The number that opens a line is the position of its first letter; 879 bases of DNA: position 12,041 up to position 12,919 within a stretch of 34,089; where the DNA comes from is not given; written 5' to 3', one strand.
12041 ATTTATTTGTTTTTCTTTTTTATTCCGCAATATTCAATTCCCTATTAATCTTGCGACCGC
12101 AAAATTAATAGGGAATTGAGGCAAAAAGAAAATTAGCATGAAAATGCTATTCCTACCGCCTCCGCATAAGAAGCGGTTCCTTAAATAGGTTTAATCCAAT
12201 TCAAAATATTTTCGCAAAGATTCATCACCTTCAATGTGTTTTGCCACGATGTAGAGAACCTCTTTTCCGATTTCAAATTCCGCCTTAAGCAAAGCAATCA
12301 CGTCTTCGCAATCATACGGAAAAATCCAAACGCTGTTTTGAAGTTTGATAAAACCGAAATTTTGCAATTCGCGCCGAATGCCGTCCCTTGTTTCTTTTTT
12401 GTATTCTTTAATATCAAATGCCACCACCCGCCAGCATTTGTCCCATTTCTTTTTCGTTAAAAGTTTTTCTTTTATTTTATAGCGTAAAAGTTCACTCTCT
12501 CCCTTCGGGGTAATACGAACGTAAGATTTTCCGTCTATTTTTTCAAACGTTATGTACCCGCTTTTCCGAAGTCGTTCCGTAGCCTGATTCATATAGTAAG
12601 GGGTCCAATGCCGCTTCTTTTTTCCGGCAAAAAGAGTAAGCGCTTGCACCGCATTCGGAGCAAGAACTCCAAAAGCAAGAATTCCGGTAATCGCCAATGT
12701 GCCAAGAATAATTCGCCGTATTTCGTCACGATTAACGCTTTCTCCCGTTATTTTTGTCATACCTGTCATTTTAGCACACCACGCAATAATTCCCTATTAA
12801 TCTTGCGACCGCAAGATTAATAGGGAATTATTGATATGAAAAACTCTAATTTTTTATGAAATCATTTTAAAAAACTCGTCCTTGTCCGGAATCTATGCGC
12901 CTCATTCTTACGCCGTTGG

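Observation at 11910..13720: Three co-oriented copies of the ligA 3' end bracket two inserted cargo units: an integration hotspot with no visible recombinase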

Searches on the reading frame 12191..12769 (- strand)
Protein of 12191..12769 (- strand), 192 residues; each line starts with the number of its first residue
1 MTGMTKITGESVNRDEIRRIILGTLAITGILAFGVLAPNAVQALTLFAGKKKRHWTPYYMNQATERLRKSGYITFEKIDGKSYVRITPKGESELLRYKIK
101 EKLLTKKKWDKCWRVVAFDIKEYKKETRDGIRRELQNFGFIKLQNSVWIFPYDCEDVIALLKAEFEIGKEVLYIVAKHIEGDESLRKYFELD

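Call 8: search_protein_families(library=pfam, proteins=[window:12191-12769:-], max_evalue=0.01)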
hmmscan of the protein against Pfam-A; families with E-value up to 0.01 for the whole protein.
window:12191-12769:- (192 aa): 3 families
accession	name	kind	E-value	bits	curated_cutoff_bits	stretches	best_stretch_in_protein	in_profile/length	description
PF20803.2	PaaX_M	-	4.3e-20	72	24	1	107-184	2-79/83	PaaX protein central Cas2-like domain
PF09827.14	CRISPR_Cas2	-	0.00033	21.2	23.8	1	113-156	2-42/74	CRISPR associated protein Cas2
PF22665.2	DUF6293_C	-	0.0037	18.1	27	0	61-92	65-96/101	DUF6293 C-terminal winged helix domain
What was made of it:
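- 12191..12769 (-): PaaX-like gene (hydrophobic N-terminal helix, winged helix, Cas2-like domain; probable start at 12760). It is a conserved neighbour of ligA in this clade, not cargo. Pfam PaaX_M scores E 4e-20 (call 8).
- Checked: the PaaX_M gene 12191-12769 (Pfam PF20803, E 4e-20, call 8);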

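Call 9: search_protein_families(library=ncbifam, proteins=[window:12191-12769:-], max_evalue=0.1)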
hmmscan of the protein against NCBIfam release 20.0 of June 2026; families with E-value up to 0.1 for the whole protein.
window:12191-12769:- (192 aa): 2 families
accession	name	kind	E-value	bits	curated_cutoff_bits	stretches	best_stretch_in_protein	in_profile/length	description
TIGR02277.1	PaaX_trns_reg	equivalog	7.5e-12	45.4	264.55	1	62-184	39-158/279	phenylacetic acid degradation operon negative regulatory protein PaaX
TIGR01573.1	cas2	equivalog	8.8e-05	22.7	24.5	1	114-148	3-38/96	CRISPR-associated endonuclease Cas2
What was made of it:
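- On PaaX-family regulator: TIGR02277 gives a partial match, far below its cut-off (calls 8, 9).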

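Call 11: find_encoding_contigs(protein=window:12191-12769:-, flank=6000, max_places=10)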
Protein window:12191-12769:- (192 aa): 1 contig read that carries it; 1 place shown.
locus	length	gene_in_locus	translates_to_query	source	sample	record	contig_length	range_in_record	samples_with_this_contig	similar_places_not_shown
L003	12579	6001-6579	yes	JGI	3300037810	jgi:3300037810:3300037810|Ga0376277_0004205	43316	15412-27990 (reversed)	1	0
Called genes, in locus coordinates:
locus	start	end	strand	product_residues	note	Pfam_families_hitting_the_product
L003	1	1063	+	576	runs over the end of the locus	PF13231:PMT_2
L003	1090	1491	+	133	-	PF04138:GtrA_DPMS_TM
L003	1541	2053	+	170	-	PF07963:N_methyl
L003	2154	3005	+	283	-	PF06750:A24_N_bact, PF01478:Peptidase_A24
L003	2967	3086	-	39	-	-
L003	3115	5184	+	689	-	PF00633:HHH (faint), PF22745:Nlig-Ia, PF01653:DNA_ligase_aden, PF03120:OB_DNA_ligase, PF12826:HHH_2, PF14520:HHH_5 (weak), PF00533:BRCT, PF12738:PTCB-BRCT (weak)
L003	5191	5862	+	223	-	-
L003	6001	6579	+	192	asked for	PF20803:PaaX_M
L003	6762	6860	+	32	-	-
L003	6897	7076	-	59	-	-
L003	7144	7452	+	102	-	PF02686:GatC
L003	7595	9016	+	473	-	PF01425:Amidase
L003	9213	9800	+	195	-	-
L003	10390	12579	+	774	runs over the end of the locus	PF00324:AA_permease, PF13520:AA_permease_2, PF00582:Usp (weak)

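Call 32: find_related_loci(query=window:12191-12769:-, collection=genome_contigs, flank=5000)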
Query window:12191-12769:- (192 aa) in genome_contigs; peptide patterns used: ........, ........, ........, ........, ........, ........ (x = any residue, [..] = any of these).
84 stretches matched a pattern; 27 encode a relative of the query (tblastn E <= 1e-3); 27 distinct loci.
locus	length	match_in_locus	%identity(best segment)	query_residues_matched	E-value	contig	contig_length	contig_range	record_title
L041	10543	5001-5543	46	12-191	2e-49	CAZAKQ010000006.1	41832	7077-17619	MAG TPA_asm: uncultured Candidatus Saccharibacteria bacterium isolate SRP200020_co3_82 genome assembly, contig: NODE_125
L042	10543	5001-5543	43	8-192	1e-46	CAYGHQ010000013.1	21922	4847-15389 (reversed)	MAG TPA_asm: uncultured Candidatus Saccharibacteria bacterium isolate ERP113451_co1_204 genome assembly, contig: NODE_27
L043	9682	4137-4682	45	12-191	8e-47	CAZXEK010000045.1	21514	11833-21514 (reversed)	MAG TPA_asm: uncultured Candidatus Saccharibacteria bacterium isolate binchicken_co203_161 genome assembly, contig: k141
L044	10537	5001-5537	42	13-192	3e-46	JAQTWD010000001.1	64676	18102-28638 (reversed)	MAG: Candidatus Paceibacterota bacterium isolate STC_102 NODE_916_length_64676_cov_3.475577_Sandtown_C, whole genome sho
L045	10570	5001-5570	41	1-191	6e-45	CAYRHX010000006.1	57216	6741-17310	MAG TPA_asm: uncultured Candidatus Saccharibacteria bacterium isolate ERP113451_co3_61 genome assembly, contig: NODE_232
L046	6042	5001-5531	44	16-189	3e-44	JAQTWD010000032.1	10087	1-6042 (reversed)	MAG: Candidatus Paceibacterota bacterium isolate STC_102 NODE_16016_length_10087_cov_3.664357_Sandtown_C, whole genome s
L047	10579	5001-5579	38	1-191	3e-44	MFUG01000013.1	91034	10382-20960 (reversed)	MAG: Candidatus Nomurabacteria bacterium RIFCSPHIGHO2_02_FULL_42_19 rifcsphigho2_02_scaffold_562, whole genome shotgun s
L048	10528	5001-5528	42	14-191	1e-43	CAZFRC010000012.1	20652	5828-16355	MAG TPA_asm: uncultured Candidatus Saccharibacteria bacterium isolate binchicken_co58_84 genome assembly, contig: NODE_2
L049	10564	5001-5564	43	4-191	2e-43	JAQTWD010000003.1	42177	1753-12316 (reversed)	MAG: Candidatus Paceibacterota bacterium isolate STC_102 NODE_1795_length_42177_cov_3.162069_Sandtown_C, whole genome sh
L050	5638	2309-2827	43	14-191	2e-43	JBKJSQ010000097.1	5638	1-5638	MAG: Candidatus Paceibacteria bacterium isolate ant_bin.587 k117_3526990, whole genome shotgun sequence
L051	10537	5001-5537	42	14-191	2e-41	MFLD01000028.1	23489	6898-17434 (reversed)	MAG: Candidatus Kaiserbacteria bacterium RIFCSPHIGHO2_02_FULL_49_16 rifcsphigho2_02_scaffold_3216, whole genome shotgun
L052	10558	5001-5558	42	1-191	4e-41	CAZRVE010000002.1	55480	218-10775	MAG TPA_asm: uncultured Candidatus Saccharibacteria bacterium isolate SRP302447_co1_195 genome assembly, contig: NODE_17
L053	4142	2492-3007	41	16-191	6e-41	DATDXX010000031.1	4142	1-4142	MAG TPA_asm: Candidatus Paceibacterota bacterium isolate SMAG_U8150 k141_1011301, whole genome shotgun sequence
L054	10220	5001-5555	40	4-191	7e-41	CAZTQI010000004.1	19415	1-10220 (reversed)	MAG TPA_asm: uncultured Candidatus Saccharibacteria bacterium isolate SRP272421_co1_226 genome assembly, contig: NODE_76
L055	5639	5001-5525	42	14-190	1e-40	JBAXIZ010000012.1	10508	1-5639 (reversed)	MAG: bacterium isolate ELA362 MAG362_12, whole genome shotgun sequence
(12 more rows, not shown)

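Call 38: find_homologous_proteins(query=window:12191-12769:-, max_evalue=0.00001)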
Query window:12191-12769:- (192 aa): 149 proteins with E <= 0.00001 among 278 candidates; the best 120 are listed.
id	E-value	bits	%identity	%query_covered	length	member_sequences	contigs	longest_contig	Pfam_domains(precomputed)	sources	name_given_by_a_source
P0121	2.5e-112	391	93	98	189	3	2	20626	PF20803.3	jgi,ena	jgi:DNA-binding transcriptional regulator PaaX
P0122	5.1e-106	370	87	98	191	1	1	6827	PF20803.3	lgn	-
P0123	2.1e-104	365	86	98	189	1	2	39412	PF20803.3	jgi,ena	jgi:DNA-binding transcriptional regulator PaaX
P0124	5.5e-92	324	75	98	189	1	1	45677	PF20803.3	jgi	jgi:DNA-binding PadR family transcriptional regulator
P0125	3.5e-89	315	71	97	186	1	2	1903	PF20803.3,PF09827.15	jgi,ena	-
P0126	3.6e-88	312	70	98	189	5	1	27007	PF20803.3,PF09827.15,PF22665.4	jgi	-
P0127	1.4e-83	297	66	98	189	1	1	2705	PF20803.3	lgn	-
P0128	1.1e-61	226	54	96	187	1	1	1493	PF20803.3,PF09827.15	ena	-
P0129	1.9e-53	199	51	92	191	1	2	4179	PF20803.3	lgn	-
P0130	2.3e-53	198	51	92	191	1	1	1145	PF20803.3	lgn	-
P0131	1.3e-51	193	50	92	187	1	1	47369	PF20803.3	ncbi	ncbi:MAG: hypothetical protein V1851_01630 [Patescibacteria group bacterium]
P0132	1.6e-50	189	48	92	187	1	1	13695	PF20803.3,PF22665.4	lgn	-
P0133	2.5e-50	189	46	94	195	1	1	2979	PF20803.3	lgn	-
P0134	1.1e-48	183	47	93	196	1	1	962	PF20803.3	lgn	-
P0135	1.8e-47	179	50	90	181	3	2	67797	PF20803.3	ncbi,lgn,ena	-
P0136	4.0e-47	178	44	90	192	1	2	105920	PF20803.3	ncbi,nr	ncbi:MAG: hypothetical protein NUV64_03590 [Parcubacteria group bacterium]|nr:hypothetical protein [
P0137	4.6e-47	178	48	93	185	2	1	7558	PF20803.3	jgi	-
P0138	6.1e-47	177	52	94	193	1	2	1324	PF20803.3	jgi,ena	jgi:DNA-binding transcriptional regulator PaaX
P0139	2.4e-46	176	48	91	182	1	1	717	PF20803.3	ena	-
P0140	3.3e-46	175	44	92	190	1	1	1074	PF20803.3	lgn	-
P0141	2.9e-45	172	48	99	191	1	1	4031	PF20803.3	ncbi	-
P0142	6.3e-45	171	46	94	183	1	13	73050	PF20803.3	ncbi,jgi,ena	-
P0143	9.1e-45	170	47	98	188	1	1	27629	PF20803.3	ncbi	-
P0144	1.1e-44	170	48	86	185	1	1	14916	PF20803.3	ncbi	-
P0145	4.9e-44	168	44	91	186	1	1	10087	PF20803.3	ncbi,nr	ncbi:MAG: hypothetical protein PHX25_03690 [Candidatus Pacebacteria bacterium]|nr:hypothetical prote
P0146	9.9e-44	167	46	95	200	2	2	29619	PF20803.3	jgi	-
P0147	1.3e-43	167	48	92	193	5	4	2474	PF20803.3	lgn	-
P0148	1.3e-43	167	46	94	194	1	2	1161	PF20803.3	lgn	-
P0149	5.2e-43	165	45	92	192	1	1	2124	PF20803.3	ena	-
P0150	5.8e-43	165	45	93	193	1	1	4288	PF20803.3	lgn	-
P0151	9.0e-43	164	44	99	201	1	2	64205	PF20803.3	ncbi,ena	-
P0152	1.0e-42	164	46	93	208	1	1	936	PF20803.3,PF09827.15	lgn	-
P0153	1.1e-42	164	44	98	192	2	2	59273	PF20803.3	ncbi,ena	ncbi:MAG: CRISPR-associated endonuclease Cas2 [Patescibacteria group bacterium]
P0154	1.3e-42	163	48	95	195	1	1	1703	PF20803.3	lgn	-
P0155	1.8e-42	163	42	99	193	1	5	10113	PF20803.3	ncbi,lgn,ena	-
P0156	3.8e-42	162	46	93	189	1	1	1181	PF20803.3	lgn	-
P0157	6.1e-42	161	46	91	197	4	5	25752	PF20803.3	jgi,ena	-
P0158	8.5e-42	161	45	94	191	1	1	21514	PF20803.3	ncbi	-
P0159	2.1e-41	159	44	99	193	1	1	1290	PF20803.3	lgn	-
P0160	2.2e-41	159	45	98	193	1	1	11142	PF20803.3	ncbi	ncbi:MAG: hypothetical protein V1711_02560 [bacterium]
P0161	2.2e-41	159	44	98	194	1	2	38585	PF20803.3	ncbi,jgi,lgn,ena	-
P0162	2.3e-41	159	44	95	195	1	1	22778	PF20803.3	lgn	-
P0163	3.1e-41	159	43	98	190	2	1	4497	PF20803.3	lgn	-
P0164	3.5e-41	159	45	92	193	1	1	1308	PF20803.3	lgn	-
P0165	3.6e-41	159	45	95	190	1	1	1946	PF20803.3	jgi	jgi:DNA-binding transcriptional regulator PaaX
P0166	3.8e-41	159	45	97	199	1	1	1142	PF20803.3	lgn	-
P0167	4.1e-41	159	45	92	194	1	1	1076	PF20803.3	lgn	-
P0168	5.2e-41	158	45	93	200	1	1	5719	PF20803.3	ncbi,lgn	-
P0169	5.9e-41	158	45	89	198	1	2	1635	PF20803.3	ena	-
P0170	6.3e-41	158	46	92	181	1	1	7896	PF20803.3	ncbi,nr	ncbi:MAG: hypothetical protein NTV03_02150 [Candidatus Nomurabacteria bacterium]|nr:hypothetical pro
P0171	6.9e-41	158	44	92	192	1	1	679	PF20803.3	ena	-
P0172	8.0e-41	158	47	93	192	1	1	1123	PF20803.3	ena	-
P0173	9.0e-41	157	47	92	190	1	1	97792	PF20803.3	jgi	jgi:DNA-binding transcriptional regulator PaaX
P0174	2.0e-40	156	44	93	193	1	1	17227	PF20803.3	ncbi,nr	ncbi:hypothetical protein KGQ72_02335 [Patescibacteria group bacterium]|nr:hypothetical protein [Pat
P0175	2.7e-40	156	42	98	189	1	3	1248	PF20803.3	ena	-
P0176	2.9e-40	156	44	93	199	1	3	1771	PF20803.3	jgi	jgi:CRISPR/Cas system-associated endoribonuclease Cas2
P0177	2.9e-40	156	45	91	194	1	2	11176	PF20803.3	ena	-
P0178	3.7e-40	155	43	93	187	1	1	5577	PF20803.3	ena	-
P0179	4.1e-40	155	45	97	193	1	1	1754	PF20803.3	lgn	-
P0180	4.3e-40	155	46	91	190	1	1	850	PF20803.3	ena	-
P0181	5.2e-40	155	41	99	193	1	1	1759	PF20803.3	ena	-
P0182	6.4e-40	155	45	91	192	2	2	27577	PF20803.3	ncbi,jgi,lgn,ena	-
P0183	6.6e-40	155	47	94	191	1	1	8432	PF20803.3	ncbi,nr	ncbi:MAG: hypothetical protein Q7S26_00910 [bacterium]|nr:hypothetical protein [bacterium]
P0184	7.7e-40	154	42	98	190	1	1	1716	PF20803.3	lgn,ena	-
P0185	8.9e-40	154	42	99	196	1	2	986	PF20803.3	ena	-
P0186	1.2e-39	154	44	93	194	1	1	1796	PF20803.3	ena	-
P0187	1.3e-39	154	44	92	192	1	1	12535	PF20803.3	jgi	-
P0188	1.4e-39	153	44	92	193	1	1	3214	PF20803.3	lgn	-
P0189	1.5e-39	153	44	99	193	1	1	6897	PF20803.3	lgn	-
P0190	1.5e-39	153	45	91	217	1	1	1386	PF20803.3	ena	-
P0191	1.5e-39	153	42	99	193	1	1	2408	PF20803.3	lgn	-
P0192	2.0e-39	153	44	97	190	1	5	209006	PF20803.3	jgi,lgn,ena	jgi:DNA-binding transcriptional regulator PaaX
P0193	2.2e-39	153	45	92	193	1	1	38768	PF20803.3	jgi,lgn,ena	-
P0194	2.3e-39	153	44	93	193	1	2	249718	PF20803.3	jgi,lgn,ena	jgi:hypothetical protein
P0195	2.5e-39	153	45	92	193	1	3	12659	PF20803.3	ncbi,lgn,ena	-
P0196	2.7e-39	153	46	97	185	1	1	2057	PF20803.3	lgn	-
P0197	2.7e-39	153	42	98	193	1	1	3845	PF20803.3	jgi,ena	-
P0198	2.8e-39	153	45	92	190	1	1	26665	PF20803.3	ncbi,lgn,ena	ncbi:MAG: hypothetical protein ABIF22_00755 [bacterium]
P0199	3.5e-39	152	43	93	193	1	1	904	PF20803.3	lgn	-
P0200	3.9e-39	152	44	93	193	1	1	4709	PF20803.3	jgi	-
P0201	4.1e-39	152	40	99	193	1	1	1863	PF20803.3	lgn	-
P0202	4.1e-39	152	41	99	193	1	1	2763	PF20803.3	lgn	-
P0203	5.0e-39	152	43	98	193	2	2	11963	PF20803.3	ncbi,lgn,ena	-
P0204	5.8e-39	151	42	91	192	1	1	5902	PF20803.3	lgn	-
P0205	7.5e-39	151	41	99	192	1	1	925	PF20803.3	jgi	-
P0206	8.5e-39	151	42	93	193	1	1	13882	PF20803.3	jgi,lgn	jgi:hypothetical protein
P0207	9.8e-39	151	44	93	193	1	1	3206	PF20803.3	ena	-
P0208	1.2e-38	151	41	99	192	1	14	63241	PF20803.3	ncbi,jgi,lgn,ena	-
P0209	1.2e-38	150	43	98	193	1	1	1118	PF20803.3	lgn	-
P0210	1.9e-38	150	42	98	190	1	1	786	PF20803.3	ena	-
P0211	2.5e-38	149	42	93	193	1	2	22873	PF20803.3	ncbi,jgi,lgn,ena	ncbi:MAG: CRISPR-associated endonuclease Cas2 [Candidatus Paceibacterota bacterium]|jgi:DNA-binding 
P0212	4.8e-38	148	42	92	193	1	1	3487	PF20803.3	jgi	jgi:DNA-binding transcriptional regulator PaaX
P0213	5.2e-38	148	50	67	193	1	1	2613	PF20803.3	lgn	-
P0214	6.0e-38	148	40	99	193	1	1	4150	PF20803.3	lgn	-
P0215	6.6e-38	148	42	93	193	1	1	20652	PF20803.3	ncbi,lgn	-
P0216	7.1e-38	148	42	99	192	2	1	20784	PF20803.3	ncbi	-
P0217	7.5e-38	148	39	94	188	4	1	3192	PF20803.3,PF09827.15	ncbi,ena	ncbi:MAG: CRISPR-associated endonuclease Cas2 [Patescibacteria group bacterium]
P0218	8.1e-38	148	43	91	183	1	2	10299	PF20803.3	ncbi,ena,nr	ncbi:hypothetical protein KKG48_00820 [Patescibacteria group bacterium]|nr:hypothetical protein [Pat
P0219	8.8e-38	148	43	93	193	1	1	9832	PF20803.3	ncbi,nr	ncbi:MAG: CRISPR-associated endonuclease Cas2 [Candidatus Parcubacteria bacterium]|nr:CRISPR-associa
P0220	9.3e-38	148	42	92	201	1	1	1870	PF20803.3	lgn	-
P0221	9.6e-38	148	44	93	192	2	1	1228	PF20803.3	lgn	-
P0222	9.7e-38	147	41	100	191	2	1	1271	PF20803.3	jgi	jgi:DNA-binding transcriptional regulator PaaX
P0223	1.3e-37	147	44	92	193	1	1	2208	PF20803.3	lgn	-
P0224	1.5e-37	147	44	92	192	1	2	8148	PF20803.3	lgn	-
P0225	1.6e-37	147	42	92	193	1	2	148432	PF20803.3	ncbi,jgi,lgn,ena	ncbi:MAG: hypothetical protein WCS97_00100 [Candidatus Paceibacterota bacterium]|jgi:DNA-binding tra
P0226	2.6e-37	146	43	92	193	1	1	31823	PF20803.3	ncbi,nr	ncbi:MAG: hypothetical protein NUV60_02780 [Patescibacteria group bacterium]|nr:hypothetical protein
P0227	3.3e-37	146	44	92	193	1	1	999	PF20803.3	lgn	-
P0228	4.0e-37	146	41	93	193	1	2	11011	PF20803.3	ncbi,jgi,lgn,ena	ncbi:MAG: hypothetical protein WC217_03990 [Candidatus Paceibacterota bacterium]|jgi:CRISPR/Cas syst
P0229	6.5e-37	145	44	93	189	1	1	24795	PF20803.3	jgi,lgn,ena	-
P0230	6.6e-37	145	43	96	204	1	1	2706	PF20803.3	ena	-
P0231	9.2e-37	144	42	93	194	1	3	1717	PF20803.3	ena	-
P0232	1.1e-36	144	44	94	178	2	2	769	PF20803.3,PF09827.15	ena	-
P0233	1.2e-36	144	45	80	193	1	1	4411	PF20803.3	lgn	-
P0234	1.7e-36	143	43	98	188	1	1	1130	PF20803.3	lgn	-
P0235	2.2e-36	143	44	93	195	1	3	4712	PF20803.3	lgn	-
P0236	2.2e-36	143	42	93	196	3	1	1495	PF20803.3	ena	-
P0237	2.5e-36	143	42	99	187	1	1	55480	PF20803.3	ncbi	-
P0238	3.9e-36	142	42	92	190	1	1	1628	PF20803.3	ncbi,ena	-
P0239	5.1e-36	142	41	92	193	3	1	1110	PF20803.3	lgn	-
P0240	6.8e-36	141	42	92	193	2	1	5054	PF20803.3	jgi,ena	-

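Call 39: find_encoding_contigs(protein=P0122, flank=6000, max_places=3)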
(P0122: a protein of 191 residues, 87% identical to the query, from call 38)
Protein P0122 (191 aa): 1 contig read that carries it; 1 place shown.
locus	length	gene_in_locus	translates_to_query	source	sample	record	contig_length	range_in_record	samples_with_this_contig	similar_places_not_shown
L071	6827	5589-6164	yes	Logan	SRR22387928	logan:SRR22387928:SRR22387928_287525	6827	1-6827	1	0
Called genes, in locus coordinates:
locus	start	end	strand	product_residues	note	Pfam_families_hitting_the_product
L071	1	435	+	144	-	?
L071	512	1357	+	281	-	PF06750:A24_N_bact, PF01478:Peptidase_A24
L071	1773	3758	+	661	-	PF22745:Nlig-Ia, PF01653:DNA_ligase_aden, PF03120:OB_DNA_ligase, PF00633:HHH (faint), PF12826:HHH_2, PF14520:HHH_5 (weak), PF00533:BRCT, PF12738:PTCB-BRCT (faint)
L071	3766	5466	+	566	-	-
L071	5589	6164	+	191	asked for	PF20803:PaaX_M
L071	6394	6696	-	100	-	-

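Call 40: find_encoding_contigs(protein=P0124, flank=6000, max_places=3)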
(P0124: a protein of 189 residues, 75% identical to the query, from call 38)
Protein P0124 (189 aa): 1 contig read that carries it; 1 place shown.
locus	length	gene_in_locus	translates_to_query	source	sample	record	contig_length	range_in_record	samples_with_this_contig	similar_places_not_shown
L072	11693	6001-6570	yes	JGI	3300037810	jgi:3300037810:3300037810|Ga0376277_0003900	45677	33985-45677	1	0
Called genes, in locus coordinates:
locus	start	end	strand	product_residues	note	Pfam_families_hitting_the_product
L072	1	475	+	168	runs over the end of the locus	PF07963:N_methyl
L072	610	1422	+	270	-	PF06750:A24_N_bact, PF01478:Peptidase_A24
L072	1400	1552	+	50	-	-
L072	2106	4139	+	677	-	PF22745:Nlig-Ia, PF01653:DNA_ligase_aden, PF03120:OB_DNA_ligase, PF12826:HHH_2, PF14520:HHH_5 (weak), PF00533:BRCT, PF12738:PTCB-BRCT (weak)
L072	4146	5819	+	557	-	-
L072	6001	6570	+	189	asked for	PF20803:PaaX_M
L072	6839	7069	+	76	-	-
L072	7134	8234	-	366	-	PF11141:DUF2914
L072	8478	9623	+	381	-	-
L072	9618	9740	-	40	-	-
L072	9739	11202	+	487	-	PF00932:LTD, PF00801:PKD, PF18911:PKD_4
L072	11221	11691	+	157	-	?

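Call 41: find_encoding_contigs(protein=P0126, flank=6000, max_places=3)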
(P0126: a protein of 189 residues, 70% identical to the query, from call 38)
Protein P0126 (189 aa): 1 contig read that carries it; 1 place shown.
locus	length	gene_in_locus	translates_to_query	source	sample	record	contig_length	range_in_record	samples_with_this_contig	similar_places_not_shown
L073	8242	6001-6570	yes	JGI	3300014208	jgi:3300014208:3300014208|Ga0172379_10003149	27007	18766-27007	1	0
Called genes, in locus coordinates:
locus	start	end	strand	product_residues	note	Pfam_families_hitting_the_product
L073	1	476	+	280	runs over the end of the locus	PF06750:A24_N_bact, PF01478:Peptidase_A24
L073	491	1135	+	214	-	PF07963:N_methyl (faint)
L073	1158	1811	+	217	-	-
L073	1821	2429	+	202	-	PF07963:N_methyl (weak)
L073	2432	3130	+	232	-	-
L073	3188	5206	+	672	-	PF22745:Nlig-Ia, PF01653:DNA_ligase_aden, PF03120:OB_DNA_ligase, PF00633:HHH (faint), PF12826:HHH_2, PF14520:HHH_5 (weak), PF00533:BRCT, PF12738:PTCB-BRCT (weak)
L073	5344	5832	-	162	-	-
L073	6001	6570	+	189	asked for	PF22665:WHD_DUF6293 (faint), PF20803:PaaX_M, PF09827:CRISPR_Cas2 (faint)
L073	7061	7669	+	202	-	-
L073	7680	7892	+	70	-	-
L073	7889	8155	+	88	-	-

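Call 50: find_encoding_contigs(protein=P0127, flank=4000, max_places=4)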
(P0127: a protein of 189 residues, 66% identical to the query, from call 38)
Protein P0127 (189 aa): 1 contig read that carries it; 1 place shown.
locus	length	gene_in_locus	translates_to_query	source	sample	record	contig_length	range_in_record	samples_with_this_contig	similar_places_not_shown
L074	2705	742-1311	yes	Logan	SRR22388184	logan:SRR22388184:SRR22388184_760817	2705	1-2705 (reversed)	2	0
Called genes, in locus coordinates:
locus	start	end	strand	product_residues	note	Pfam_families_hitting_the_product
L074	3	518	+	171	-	?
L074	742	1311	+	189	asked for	PF20803:PaaX_M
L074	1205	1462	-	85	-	-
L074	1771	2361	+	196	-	-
